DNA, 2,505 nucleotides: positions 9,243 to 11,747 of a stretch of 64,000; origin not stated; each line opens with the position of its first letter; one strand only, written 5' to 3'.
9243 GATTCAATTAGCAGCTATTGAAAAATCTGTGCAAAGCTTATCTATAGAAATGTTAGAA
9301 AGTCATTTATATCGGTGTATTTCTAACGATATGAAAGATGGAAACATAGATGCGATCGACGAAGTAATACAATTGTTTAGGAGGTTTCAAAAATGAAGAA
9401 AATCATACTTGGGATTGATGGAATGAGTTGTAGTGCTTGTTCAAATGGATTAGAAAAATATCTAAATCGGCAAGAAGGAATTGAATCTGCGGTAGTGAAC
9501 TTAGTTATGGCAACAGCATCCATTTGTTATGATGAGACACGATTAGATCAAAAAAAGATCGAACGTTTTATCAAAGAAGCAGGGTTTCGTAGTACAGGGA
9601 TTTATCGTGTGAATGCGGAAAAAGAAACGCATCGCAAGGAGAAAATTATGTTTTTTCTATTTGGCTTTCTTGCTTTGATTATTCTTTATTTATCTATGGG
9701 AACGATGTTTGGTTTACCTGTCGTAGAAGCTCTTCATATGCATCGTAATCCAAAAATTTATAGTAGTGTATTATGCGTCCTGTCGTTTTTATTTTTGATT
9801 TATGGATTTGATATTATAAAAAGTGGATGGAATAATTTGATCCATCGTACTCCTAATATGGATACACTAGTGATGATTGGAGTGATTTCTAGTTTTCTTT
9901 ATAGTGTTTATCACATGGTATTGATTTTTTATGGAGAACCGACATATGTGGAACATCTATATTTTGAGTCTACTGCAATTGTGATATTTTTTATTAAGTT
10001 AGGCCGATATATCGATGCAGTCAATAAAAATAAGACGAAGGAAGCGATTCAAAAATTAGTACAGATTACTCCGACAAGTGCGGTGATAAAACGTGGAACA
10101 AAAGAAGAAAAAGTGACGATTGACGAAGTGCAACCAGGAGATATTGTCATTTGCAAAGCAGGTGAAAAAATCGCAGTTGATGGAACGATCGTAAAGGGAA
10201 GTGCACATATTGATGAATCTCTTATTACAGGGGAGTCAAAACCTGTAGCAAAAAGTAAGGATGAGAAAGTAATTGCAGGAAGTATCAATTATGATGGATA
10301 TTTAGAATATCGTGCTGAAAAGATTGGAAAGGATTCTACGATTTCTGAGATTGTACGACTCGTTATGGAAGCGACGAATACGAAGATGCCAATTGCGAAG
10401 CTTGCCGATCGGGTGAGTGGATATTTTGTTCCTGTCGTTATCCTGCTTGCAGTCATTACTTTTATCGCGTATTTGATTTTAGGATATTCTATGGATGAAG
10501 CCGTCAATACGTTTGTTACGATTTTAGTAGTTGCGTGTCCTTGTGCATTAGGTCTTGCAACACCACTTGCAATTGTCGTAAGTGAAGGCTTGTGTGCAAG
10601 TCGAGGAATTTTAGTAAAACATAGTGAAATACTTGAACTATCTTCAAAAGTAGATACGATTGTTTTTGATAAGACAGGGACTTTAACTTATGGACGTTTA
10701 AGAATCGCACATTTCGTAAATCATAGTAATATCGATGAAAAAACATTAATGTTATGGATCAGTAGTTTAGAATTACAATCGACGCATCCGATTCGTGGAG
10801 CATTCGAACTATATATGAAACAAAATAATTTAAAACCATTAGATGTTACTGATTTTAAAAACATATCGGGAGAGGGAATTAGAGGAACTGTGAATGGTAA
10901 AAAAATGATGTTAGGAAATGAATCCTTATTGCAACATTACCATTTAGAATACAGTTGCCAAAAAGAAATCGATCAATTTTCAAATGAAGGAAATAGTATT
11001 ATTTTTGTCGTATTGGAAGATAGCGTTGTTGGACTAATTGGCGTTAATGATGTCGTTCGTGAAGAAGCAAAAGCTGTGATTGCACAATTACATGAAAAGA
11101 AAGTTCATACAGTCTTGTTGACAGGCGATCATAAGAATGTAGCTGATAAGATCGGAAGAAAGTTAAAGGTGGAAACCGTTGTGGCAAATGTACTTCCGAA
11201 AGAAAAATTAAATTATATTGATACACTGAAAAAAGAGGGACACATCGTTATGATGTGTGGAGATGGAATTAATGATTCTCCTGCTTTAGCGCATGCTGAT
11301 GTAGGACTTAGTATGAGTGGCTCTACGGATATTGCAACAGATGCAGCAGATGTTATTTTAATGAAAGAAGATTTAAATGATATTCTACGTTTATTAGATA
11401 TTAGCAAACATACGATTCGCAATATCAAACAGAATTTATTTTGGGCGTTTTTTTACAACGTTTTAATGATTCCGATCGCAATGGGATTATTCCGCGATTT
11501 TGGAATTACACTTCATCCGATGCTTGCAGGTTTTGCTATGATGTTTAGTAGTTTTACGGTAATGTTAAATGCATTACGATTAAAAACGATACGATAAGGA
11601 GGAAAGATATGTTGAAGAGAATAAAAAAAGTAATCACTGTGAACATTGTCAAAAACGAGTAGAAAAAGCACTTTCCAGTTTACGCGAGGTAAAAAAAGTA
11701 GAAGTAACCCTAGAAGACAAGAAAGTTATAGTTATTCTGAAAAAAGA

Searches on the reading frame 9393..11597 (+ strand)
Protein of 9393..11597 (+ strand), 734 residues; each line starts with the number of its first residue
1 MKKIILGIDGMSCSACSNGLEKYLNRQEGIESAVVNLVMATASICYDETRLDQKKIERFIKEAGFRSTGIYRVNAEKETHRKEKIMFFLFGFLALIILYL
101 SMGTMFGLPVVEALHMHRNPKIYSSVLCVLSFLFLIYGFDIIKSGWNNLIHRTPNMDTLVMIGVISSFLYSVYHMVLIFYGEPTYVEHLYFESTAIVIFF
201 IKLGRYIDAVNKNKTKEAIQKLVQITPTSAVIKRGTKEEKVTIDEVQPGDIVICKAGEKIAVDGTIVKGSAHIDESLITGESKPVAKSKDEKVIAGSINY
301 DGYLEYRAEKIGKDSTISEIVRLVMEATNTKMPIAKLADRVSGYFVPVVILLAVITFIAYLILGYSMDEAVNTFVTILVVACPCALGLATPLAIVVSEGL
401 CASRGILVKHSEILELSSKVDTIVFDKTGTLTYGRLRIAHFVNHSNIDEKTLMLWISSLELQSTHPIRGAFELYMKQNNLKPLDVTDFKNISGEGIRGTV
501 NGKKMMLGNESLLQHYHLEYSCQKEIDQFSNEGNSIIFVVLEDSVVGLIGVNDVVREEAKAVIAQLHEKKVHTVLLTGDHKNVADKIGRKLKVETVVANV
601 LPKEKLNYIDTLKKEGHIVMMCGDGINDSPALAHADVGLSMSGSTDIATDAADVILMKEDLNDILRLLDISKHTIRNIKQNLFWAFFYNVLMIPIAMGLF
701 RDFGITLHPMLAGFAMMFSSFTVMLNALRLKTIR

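Call 9: find_encoding_contigs(protein=window:9393-11597:+, flank=10000, max_places=1)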
Protein window:9393-11597:+ (734 aa): 8 contigs read that carry it; 1 place shown.
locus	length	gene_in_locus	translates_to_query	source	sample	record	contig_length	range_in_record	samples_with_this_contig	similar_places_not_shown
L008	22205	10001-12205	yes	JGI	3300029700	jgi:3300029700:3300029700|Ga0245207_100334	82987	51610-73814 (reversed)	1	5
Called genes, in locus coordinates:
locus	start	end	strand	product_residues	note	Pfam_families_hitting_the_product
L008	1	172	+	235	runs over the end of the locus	PF04973:NMN_transporter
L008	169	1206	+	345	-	PF01467:CTP_transf_like, PF13521:AAA_28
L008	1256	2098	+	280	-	PF00293:NUDIX, PF19368:WHD_AraR (weak), PF21906:WHD_NrtR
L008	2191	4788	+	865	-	PF02739:5_3_exonuc_N, PF01367:5_3_exonuc, PF22619:DNA_polI_exo1, PF00476:DNA_pol_A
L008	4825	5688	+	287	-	PF01545:Cation_efflux, PF16916:ZT_dimer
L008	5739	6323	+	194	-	-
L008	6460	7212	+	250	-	PF00561:Abhydrolase_1, PF12146:Hydrolase_4, PF12697:Abhydrolase_6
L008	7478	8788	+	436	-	PF02403:Seryl_tRNA_N, PF00587:tRNA-synt_2b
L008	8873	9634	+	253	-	-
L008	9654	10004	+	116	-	PF02583:Trns_repr_metal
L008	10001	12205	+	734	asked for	PF00403:HMA, PF00122:E1-E2_ATPase, PF00702:Hydrolase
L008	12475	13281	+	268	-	-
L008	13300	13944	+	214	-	-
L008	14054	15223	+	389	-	PF13240:Zn_Ribbon_1 (weak)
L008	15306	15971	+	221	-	PF13240:Zn_Ribbon_1 (weak)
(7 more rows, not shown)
